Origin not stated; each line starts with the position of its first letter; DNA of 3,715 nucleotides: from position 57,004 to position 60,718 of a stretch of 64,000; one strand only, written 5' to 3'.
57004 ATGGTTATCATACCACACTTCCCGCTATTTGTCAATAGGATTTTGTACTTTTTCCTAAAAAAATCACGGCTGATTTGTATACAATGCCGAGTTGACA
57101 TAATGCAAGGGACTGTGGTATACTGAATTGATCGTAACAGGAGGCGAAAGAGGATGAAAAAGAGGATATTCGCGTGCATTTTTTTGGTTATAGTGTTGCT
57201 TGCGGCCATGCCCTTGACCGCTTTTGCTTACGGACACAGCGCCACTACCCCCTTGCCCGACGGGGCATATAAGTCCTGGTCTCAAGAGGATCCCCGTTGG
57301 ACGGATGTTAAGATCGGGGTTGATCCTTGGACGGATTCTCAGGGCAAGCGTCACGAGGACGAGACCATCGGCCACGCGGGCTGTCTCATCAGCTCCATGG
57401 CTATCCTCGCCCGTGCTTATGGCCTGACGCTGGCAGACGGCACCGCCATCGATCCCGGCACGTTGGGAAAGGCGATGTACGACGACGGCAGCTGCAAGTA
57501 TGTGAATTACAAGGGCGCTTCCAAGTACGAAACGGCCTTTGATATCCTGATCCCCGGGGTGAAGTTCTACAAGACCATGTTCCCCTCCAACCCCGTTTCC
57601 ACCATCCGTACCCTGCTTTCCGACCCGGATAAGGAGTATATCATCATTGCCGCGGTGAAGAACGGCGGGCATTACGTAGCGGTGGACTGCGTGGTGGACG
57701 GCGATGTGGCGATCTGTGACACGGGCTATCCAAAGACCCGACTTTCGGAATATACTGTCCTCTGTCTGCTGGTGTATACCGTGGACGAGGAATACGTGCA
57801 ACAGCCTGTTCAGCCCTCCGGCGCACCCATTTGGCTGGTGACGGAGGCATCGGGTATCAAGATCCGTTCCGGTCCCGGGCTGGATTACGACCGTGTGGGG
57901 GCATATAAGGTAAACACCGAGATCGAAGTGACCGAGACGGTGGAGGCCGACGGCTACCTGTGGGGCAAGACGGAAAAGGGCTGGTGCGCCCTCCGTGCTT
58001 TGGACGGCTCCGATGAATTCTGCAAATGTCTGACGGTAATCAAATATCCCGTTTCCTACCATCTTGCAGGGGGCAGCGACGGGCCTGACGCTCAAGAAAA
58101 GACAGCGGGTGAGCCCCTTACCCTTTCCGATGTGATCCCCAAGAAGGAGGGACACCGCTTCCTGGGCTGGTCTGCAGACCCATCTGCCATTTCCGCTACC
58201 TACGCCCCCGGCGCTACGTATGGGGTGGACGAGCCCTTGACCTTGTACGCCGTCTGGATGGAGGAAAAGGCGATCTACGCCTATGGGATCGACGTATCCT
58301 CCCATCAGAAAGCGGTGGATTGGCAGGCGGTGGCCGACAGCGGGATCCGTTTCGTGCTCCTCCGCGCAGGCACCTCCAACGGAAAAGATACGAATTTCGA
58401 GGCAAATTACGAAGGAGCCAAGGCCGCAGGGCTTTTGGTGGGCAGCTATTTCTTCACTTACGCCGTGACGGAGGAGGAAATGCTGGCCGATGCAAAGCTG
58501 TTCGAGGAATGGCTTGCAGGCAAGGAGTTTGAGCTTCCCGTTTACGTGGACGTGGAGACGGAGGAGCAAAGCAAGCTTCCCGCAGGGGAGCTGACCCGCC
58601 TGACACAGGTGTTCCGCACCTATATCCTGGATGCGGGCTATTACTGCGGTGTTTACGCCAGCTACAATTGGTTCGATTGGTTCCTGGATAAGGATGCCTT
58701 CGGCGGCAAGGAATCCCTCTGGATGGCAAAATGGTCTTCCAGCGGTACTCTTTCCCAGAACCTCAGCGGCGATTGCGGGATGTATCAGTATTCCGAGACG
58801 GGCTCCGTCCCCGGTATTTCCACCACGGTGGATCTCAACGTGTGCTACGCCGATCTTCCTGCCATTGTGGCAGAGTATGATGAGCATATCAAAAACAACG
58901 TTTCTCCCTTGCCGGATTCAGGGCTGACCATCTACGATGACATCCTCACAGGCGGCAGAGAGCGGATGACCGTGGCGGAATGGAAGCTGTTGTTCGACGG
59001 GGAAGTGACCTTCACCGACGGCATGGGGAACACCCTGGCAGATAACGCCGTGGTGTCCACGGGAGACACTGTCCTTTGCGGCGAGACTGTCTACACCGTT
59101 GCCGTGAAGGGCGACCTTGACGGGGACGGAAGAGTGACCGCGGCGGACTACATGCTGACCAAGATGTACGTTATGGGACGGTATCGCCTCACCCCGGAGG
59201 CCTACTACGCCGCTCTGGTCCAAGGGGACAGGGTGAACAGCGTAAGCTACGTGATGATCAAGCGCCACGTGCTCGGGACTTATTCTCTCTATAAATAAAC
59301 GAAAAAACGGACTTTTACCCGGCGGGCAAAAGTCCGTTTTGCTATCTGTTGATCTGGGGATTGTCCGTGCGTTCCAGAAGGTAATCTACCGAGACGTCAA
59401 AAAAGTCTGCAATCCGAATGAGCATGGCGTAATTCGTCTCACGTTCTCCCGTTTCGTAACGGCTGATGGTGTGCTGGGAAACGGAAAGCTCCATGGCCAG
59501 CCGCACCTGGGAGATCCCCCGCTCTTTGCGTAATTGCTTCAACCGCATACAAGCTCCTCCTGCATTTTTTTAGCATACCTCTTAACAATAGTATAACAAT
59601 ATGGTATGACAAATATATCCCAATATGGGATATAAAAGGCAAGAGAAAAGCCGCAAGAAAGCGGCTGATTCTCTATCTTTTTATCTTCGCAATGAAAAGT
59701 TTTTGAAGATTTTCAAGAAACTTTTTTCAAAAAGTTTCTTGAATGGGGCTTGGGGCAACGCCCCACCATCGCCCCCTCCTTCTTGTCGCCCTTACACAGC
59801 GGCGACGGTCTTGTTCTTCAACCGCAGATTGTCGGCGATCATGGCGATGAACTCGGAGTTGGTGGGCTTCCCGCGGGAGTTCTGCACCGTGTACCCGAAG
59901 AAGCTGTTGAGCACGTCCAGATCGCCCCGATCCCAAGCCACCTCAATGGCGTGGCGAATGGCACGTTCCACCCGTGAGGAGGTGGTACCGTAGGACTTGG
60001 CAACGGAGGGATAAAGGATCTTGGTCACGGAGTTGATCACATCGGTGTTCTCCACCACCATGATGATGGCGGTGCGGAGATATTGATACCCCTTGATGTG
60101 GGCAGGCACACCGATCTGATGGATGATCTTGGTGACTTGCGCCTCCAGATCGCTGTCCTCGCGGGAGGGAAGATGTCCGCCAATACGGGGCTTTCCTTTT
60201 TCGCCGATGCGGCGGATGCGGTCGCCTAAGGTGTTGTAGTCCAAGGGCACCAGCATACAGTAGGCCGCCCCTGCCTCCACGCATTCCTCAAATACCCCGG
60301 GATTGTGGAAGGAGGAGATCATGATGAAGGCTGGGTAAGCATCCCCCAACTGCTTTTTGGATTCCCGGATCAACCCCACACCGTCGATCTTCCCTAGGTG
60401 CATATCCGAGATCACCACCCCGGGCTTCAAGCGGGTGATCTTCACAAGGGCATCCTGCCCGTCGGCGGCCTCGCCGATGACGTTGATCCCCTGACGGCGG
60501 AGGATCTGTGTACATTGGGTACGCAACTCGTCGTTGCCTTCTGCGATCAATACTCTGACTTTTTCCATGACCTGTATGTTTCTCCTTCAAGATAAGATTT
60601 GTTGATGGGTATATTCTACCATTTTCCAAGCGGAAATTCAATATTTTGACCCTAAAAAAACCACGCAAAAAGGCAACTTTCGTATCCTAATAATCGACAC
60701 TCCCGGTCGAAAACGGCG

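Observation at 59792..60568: Spo0A with a degenerate phospho-acceptor pocket (E10-G11...D55...S85...V107)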

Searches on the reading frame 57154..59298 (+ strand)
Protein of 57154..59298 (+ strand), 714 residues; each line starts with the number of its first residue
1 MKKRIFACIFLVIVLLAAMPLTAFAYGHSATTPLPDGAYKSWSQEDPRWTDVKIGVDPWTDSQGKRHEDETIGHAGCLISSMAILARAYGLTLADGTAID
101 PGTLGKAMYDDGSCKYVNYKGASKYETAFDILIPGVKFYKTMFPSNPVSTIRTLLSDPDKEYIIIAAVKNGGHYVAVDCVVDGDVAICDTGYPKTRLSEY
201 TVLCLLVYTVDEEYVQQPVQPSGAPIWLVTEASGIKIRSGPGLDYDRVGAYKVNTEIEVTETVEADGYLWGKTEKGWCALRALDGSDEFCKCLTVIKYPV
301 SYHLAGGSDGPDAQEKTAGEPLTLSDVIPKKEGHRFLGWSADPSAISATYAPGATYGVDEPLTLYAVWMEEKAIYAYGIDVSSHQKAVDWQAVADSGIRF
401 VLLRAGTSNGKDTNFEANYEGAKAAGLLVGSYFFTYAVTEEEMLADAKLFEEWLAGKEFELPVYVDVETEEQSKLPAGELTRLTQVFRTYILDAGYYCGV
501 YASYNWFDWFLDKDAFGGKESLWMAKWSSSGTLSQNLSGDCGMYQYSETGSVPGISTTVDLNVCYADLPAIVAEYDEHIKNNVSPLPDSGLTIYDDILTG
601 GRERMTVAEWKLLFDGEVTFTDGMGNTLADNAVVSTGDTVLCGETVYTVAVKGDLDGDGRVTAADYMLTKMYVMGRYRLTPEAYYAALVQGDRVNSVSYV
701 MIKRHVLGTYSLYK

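Call 16: search_protein_families(library=pfam, proteins=[window:57154-59298:+], max_evalue=0.001)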
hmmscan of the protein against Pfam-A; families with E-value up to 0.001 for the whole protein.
window:57154-59298:+ (714 aa): 4 families
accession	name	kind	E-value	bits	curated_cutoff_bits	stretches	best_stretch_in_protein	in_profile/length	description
PF01183.26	Glyco_hydro_25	-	2.1e-28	100.3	27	1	379-555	1-180/180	Glycosyl hydrolases family 25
PF09479.16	Flg_new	-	1.5e-09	38.3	27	1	298-367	1-65/65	Listeria-Bacteroides repeat domain (List_Bact_rpt)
PF08239.17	SH3_3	-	0.00015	22.3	27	1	233-279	1-49/54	Bacterial SH3 domain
PF00404.24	Dockerin_1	-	0.00047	20.7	22.9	0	652-706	1-56/57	Dockerin type I domain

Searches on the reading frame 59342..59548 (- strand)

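Call 16: search_protein_families(library=pfam, proteins=[window:59342-59548:-], max_evalue=0.001)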
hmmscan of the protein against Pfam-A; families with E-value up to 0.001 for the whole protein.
window:59342-59548:- (68 aa): 5 families
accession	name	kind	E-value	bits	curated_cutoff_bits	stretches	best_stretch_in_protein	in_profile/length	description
PF01381.28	HTH_3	-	6.3e-17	61.8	23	1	3-57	1-55/55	Helix-turn-helix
PF12844.13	HTH_19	-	8.4e-14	51.7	30.2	1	2-61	3-62/64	Helix-turn-helix domain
PF13560.12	HTH_31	-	3.8e-13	50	27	1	2-55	5-59/64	Helix-turn-helix domain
PF13443.12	HTH_26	-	1.5e-06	28.8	22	1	2-61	1-61/63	Cro/C1-type HTH DNA-binding domain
PF22495.2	HTH_92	-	0.0004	20.1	27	1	4-36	1-33/45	RsaL-like HTH domain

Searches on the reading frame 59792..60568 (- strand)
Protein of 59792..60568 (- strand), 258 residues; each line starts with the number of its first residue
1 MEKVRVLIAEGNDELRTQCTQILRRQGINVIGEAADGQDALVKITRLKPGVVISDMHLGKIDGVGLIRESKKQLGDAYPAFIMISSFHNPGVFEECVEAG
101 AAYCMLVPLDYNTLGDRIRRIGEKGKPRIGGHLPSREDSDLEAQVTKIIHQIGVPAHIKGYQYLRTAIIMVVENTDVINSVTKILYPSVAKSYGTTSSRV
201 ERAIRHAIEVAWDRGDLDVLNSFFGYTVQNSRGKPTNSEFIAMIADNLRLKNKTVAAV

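Call 3: search_protein_families(library=pfam, proteins=[window:59792-60568:-], max_evalue=0.01)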
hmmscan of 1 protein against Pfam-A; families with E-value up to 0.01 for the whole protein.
window:59792-60568:- (258 aa): 2 families
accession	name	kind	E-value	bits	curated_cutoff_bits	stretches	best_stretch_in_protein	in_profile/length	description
PF08769.17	Spo0A_C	-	1e-45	154.5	25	1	145-248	1-104/104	Sporulation initiation factor Spo0A C terminal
PF00072.30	Response_reg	-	1.5e-14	54.5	30.2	1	6-118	1-110/111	Response regulator receiver domain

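Call 4: search_protein_families(library=ncbifam, proteins=[window:59792-60568:-], max_evalue=0.01)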
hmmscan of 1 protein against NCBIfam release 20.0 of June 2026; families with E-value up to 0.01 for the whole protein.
window:59792-60568:- (258 aa): 53 families (the best 25 are shown)
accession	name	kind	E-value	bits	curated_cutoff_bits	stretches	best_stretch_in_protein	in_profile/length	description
TIGR02875.1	spore_0_A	equivalog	8.3e-80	267.8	200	1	2-254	1-261/262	sporulation transcription factor Spo0A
NF041733.1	resp_reg_CseB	equivalog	9.4e-11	41.5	350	1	5-121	2-114/228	two-component system response regulator CseB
NF001965.0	PRK00742.1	subfamily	6.7e-09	35.4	293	1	2-102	2-102/357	chemotaxis-specific protein-glutamate methyltransferase CheB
NF046026.1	HisKinCckACaul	equivalog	7.5e-09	34.2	1000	1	5-119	560-673/678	cell cycle histidine kinase CckA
NF008677.0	PRK11697.1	equivalog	7.3e-08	32.1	246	1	4-125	2-119/238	two-component system response regulator BtsR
NF007901.0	PRK10610.1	equivalog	8.1e-08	32.5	189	1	4-124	6-126/129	chemotaxis response regulator CheY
NF041367.1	CheY_Halo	equivalog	1.2e-07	32.1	200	1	6-114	1-106/114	chemotaxis protein CheY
NF008469.0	PRK11361.1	equivalog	4.1e-07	29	714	1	4-119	5-117/461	acetoacetate metabolism transcriptional regulator AtoC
NF009206.0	PRK12555.1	subfamily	6.5e-07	28.6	342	1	5-86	2-81/340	chemotaxis-specific protein-glutamate methyltransferase CheB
NF007689.0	PRK10365.1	equivalog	7e-07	28.4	760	1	3-120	5-119/441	sigma-54-dependent response regulator transcription factor ZraR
NF007935.0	PRK10651.1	equivalog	8.5e-07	28.4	250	1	2-79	5-83/216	two-component system response regulator NarL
NF007969.0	PRK10693.1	equivalog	1.1e-06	27.9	329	1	5-114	9-116/337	two-component system response regulator RssB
NF047785.1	respo_reg_MadR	equivalog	1.3e-06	28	300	1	5-122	2-121/209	MadR family response regulator transcription factor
NF007419.0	PRK09958.1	equivalog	1.6e-06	27.9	251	1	20-102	17-97/204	acid-sensing system DNA-binding response regulator EvgA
NF045505.1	RR_RssB_Pseudo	equivalog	1.7e-06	27.4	700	1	4-123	6-123/394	two-component system response regulator RssB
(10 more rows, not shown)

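Call 5: search_solved_structures(query=window:59792-60568:-, show_alignments=4)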
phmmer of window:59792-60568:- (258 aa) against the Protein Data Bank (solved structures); distinct sequences matched with E-value up to 0.001: 94 (the best 60 are shown).
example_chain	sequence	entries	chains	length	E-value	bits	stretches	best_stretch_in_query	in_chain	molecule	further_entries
1fc3_A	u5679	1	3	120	1.4e-47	165.4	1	139-253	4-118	SPO0A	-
1lq1_A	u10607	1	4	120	6.9e-47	163.2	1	139-253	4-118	Stage 0 sporulation protein A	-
1dz3_A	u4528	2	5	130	1.4e-12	50.8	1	4-127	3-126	Stage 0 sporulation protein A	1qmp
9xzo_A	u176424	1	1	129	2.1e-12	50.3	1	5-121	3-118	De novo protein M1X0B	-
9phz_E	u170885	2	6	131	2.4e-12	50.1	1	1-122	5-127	Stage 0 sporulation protein A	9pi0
1s8n_A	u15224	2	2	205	1.4e-09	41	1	5-113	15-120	putative antiterminator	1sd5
5wq0_D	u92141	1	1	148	3.6e-09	39.7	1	1-122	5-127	Stage 0 sporulation protein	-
5wq0_B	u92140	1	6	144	6e-09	38.9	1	1-122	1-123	Stage 0 sporulation protein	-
6tne_A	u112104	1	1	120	7.7e-09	38.6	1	5-120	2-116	Histidine kinase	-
6er7_A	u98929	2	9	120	8.9e-09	38.4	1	4-120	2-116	120aa long hypothetical chemotaxis protein (CheY)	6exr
1ab5_A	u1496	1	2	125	1.4e-08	37.7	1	4-124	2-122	CHEY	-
1tmy_A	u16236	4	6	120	2.6e-08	36.9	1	5-118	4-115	CHEY PROTEIN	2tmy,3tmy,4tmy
4iga_A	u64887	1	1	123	2.7e-08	36.8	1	5-118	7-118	Chemotaxis protein CheY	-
1ab6_A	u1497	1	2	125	3.2e-08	36.6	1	4-124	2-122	CHEMOTAXIS PROTEIN CHEY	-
1u0s_Y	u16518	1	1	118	3.4e-08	36.5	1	5-114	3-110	Chemotaxis protein cheY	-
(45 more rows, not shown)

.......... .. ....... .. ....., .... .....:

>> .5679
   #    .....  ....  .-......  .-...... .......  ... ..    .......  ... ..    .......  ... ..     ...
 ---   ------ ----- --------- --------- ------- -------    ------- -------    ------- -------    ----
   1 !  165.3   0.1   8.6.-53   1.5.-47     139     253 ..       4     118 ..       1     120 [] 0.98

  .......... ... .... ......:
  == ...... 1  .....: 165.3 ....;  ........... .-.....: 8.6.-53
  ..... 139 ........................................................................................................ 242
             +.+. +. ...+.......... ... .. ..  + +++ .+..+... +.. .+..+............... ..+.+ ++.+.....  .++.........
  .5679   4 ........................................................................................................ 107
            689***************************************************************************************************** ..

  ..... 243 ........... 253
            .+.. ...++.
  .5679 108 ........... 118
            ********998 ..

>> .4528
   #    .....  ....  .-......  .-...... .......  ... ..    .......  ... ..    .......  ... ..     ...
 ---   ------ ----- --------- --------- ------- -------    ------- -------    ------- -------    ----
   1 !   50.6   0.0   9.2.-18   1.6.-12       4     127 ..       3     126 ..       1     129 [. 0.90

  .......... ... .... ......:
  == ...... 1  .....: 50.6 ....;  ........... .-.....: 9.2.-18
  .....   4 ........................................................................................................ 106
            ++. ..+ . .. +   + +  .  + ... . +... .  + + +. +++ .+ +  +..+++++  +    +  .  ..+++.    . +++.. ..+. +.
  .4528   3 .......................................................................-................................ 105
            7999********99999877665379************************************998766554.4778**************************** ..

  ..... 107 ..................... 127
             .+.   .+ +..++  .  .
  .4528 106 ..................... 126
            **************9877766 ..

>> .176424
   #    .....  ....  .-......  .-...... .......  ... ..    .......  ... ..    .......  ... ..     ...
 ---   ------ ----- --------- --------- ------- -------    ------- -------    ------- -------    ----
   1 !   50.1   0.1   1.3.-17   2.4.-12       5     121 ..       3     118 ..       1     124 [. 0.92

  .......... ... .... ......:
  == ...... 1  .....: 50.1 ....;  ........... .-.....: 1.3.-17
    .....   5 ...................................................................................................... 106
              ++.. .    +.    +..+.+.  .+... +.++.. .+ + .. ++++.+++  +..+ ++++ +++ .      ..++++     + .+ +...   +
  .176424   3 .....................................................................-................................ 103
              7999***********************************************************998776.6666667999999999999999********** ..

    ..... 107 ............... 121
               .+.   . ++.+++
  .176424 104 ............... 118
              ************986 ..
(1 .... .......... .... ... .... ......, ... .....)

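Call 7: find_homologous_proteins(query=window:59792-60568:-)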
Query window:59792-60568:- (258 aa): 8000 proteins with E <= 0.001 among 8000 candidates; the best 120 are listed.
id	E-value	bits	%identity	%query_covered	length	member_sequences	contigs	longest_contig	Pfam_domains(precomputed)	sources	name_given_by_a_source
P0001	1.4e-165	567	100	100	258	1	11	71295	PF00072.31,PF08769.18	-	-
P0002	2.0e-165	566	99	100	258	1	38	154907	PF00072.31,PF08769.18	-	-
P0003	5.2e-165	565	99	100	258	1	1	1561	PF00072.31,PF08769.18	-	-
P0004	7.0e-165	564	99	100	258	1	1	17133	PF00072.31,PF08769.18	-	-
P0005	7.1e-165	564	99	100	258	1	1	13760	PF00072.31,PF08769.18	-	-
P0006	7.1e-165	564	99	100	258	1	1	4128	PF00072.31,PF08769.18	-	-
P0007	1.2e-162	557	97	100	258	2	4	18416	PF00072.31,PF08769.18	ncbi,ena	-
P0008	5.9e-161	552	96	100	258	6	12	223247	PF00072.31,PF08769.18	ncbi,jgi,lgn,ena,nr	ncbi:MAG: sporulation transcription factor Spo0A [Ruminococcaceae bacterium]|nr:sporulation transcri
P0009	3.5e-160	549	96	99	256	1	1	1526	PF00072.31,PF08769.18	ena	-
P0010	5.7e-152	522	91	100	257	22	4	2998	PF00072.31,PF08769.18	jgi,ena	jgi:two-component system response regulator (stage 0 sporulation protein A)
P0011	7.9e-152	522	91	100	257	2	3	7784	PF00072.31,PF08769.18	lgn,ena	-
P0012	1.3e-144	498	85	100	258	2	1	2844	PF00072.31,PF08769.18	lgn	-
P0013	4.6e-144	496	86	100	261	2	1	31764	PF00072.31,PF08769.18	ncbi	-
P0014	4.0e-141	487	84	98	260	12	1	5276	PF00072.31,PF08769.18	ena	-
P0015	1.6e-139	481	83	100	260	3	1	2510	PF00072.31,PF08769.18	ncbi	-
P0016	5.7e-137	473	83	100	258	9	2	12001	PF00072.31,PF08769.18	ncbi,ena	-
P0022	1.9e-126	439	76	99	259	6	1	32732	PF00072.31,PF08769.18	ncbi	-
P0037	1.5e-122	426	74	100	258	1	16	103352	PF00072.31,PF08769.18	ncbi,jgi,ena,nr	ncbi:MAG: sporulation transcription factor Spo0A [Ruminococcaceae bacterium]|nr:sporulation transcri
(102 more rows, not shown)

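Call 17: find_related_loci(query=window:59792-60568:-, collection=genome_contigs, flank=3000)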
Query window:59792-60568:- (258 aa) in genome_contigs; peptide patterns used: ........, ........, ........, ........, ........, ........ (x = any residue, [..] = any of these).
600 stretches matched a pattern (row limit reached: there are more); 579 encode a relative of the query (tblastn E <= 1e-3); the best 80 are kept; 80 distinct loci.
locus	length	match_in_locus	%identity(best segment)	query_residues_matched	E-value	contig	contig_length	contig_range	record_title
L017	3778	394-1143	62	6-256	4e-107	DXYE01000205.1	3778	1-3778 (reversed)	MAG TPA_asm: Clostridiales bacterium isolate HRGM_Genome_3853 HRGM_Genome_3853_205, whole genome shotgun sequence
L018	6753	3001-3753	57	5-255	8e-102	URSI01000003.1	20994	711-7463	uncultured Clostridiales bacterium isolate UMGS1307 genome assembly, contig: NODE_2268_length_20994_cov_2.847032, whole 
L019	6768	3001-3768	59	3-253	8e-97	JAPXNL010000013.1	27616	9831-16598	MAG: Clostridia bacterium isolate binned_ad_5.94 NODE_1651_length_27616_cov_1.423442, whole genome shotgun sequence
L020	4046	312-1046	59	5-253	2e-96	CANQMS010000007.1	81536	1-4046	MAG: uncultured Clostridia bacterium isolate Lapin-013__bin19 genome assembly, contig: Lapin-013__NODE_153_length_81536_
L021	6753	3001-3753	61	3-253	1e-95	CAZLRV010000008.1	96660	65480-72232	MAG TPA_asm: uncultured Lachnospiraceae bacterium isolate SRP313737_co1_196 genome assembly, contig: NODE_369_length_966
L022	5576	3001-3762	58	3-253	2e-95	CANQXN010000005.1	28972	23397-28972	MAG: uncultured Clostridia bacterium isolate Lapin-032__bin134 genome assembly, contig: Lapin-032__NODE_2569_length_2897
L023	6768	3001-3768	59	1-253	2e-95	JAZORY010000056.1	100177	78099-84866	MAG: Candidatus Avispirillum sp. isolate T1900045550_YK20190244.MAGScoT_cleanbin_000015 SGB_7870_k141_743281, whole geno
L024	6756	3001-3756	59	4-253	7e-95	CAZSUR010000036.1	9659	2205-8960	MAG TPA_asm: uncultured Lachnospiraceae bacterium isolate SRP313737_co1_31 genome assembly, contig: NODE_10583_length_96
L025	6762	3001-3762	58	5-253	4e-95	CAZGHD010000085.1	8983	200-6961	MAG TPA_asm: uncultured Lachnospiraceae bacterium isolate SRP315200_co1_261 genome assembly, contig: NODE_17936_length_8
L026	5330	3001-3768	59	1-253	4e-95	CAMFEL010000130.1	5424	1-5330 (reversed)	MAG: uncultured Clostridia bacterium isolate SRR15057928_bin.3_metaWRAP_v1.3_MAG genome assembly, contig: ERZ10407477.63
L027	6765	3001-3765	56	2-253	7e-94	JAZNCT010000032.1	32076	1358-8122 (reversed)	MAG: Eubacteriales bacterium isolate T1900044730_TS20190196.MAGScoT_cleanbin_000014 SGB_2004_k141_640698, whole genome s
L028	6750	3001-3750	58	5-253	4e-93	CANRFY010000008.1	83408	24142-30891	MAG: uncultured Clostridia bacterium isolate Lapin-023__bin17 genome assembly, contig: Lapin-023__NODE_373_length_83408_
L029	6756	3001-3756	60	5-253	2e-93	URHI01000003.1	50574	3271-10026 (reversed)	uncultured Clostridiales bacterium isolate UMGS1002 genome assembly, contig: NODE_369_length_50574_cov_3.071973, whole g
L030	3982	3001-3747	58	4-253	4e-92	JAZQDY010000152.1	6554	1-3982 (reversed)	MAG: Eubacteriales bacterium isolate T1900044635_TS20190101.MAGScoT_cleanbin_000080 SGB_1135_k141_1332525, whole genome 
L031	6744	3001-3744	57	5-250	2e-90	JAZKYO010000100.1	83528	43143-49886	MAG: Eubacteriales bacterium isolate T1900045101_TC20190095.MAGScoT_cleanbin_000006 SGB_4760_k141_238657, whole genome s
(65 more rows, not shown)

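Call 48: find_encoding_contigs(protein=P0008, flank=2000, max_places=6)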
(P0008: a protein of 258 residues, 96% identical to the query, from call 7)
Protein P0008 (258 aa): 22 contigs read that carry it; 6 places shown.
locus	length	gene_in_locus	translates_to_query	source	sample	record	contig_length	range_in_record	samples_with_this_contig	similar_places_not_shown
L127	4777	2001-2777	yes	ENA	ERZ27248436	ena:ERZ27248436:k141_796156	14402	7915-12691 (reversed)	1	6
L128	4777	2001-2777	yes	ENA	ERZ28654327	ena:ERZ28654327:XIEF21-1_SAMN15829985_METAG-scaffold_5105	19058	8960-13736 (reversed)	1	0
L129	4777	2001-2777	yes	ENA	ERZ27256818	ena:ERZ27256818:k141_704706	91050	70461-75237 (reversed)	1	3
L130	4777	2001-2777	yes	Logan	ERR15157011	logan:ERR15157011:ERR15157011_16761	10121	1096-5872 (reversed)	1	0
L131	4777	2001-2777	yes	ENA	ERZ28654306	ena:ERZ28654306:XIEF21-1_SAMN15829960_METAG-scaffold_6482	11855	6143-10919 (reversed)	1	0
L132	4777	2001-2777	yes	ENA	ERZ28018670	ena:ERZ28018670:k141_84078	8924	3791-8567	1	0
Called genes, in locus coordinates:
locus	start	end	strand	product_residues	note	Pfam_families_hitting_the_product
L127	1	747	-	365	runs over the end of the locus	PF00432:Prenyltrans (weak), PF13243:SQHop_cyclase_C (faint)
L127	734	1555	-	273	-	-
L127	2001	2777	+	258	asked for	PF00072:Response_reg, PF08769:Spo0A_C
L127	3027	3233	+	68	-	PF01381:HTH_3, PF12844:HTH_19, PF13443:HTH_26 (weak), PF13560:HTH_31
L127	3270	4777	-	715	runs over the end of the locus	PF09479:Flg_new, PF01183:Glyco_hydro_25, PF00404:Dockerin_1 (weak)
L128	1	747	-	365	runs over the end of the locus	-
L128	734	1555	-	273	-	-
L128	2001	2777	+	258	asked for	PF00072:Response_reg, PF08769:Spo0A_C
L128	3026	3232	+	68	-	PF01381:HTH_3, PF12844:HTH_19, PF13443:HTH_26 (weak), PF13560:HTH_31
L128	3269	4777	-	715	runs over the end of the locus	PF09479:Flg_new, PF01183:Glyco_hydro_25, PF00404:Dockerin_1 (weak)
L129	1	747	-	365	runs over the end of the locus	-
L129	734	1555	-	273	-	-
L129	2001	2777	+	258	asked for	PF00072:Response_reg, PF08769:Spo0A_C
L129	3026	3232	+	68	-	PF01381:HTH_3, PF12844:HTH_19, PF13443:HTH_26 (weak), PF13560:HTH_31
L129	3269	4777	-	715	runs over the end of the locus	PF09479:Flg_new, PF01183:Glyco_hydro_25, PF00404:Dockerin_1 (weak)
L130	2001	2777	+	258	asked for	PF00072:Response_reg, PF08769:Spo0A_C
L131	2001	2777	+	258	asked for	PF00072:Response_reg, PF08769:Spo0A_C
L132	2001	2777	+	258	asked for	PF00072:Response_reg, PF08769:Spo0A_C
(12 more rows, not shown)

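Call 49: list_cluster_members(proteins=[P0008, P0013, P0016, P0022, P0037])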
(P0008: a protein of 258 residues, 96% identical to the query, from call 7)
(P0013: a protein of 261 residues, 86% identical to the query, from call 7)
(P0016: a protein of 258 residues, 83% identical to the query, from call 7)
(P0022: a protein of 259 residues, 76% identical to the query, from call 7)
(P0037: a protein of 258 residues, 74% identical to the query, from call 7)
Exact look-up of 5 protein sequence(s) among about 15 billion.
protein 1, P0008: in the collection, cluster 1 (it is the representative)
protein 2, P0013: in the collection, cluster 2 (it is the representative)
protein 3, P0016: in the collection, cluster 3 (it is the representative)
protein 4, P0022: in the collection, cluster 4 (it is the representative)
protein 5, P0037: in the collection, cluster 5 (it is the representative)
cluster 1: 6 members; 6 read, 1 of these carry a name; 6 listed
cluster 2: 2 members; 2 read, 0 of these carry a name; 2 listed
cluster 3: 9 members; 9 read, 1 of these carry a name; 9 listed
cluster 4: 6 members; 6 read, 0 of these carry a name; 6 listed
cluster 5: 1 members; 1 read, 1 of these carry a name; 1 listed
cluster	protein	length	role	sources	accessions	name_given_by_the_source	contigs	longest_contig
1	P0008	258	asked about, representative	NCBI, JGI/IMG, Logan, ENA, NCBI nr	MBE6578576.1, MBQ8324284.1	MAG: sporulation transcription factor Spo0A [Ruminococcaceae bacterium] | sporulation transcription factor Spo0A [Oscillospiraceae bacterium]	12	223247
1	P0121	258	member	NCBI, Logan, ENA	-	-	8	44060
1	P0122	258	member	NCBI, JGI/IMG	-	-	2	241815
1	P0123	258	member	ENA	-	-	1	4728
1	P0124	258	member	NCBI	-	-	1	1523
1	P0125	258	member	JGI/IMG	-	-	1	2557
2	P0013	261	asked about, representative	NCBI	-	-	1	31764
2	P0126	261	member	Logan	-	-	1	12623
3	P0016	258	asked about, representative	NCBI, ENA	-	-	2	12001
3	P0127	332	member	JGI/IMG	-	two-component system response regulator (stage 0 sporulation protein A)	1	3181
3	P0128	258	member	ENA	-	-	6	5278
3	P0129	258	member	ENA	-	-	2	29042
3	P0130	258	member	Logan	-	-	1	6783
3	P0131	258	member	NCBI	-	-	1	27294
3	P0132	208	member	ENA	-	-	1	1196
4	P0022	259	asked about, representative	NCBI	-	-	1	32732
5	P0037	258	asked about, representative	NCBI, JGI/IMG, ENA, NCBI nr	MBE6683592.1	MAG: sporulation transcription factor Spo0A [Ruminococcaceae bacterium] | sporulation transcription factor Spo0A [Oscillospiraceae bacterium]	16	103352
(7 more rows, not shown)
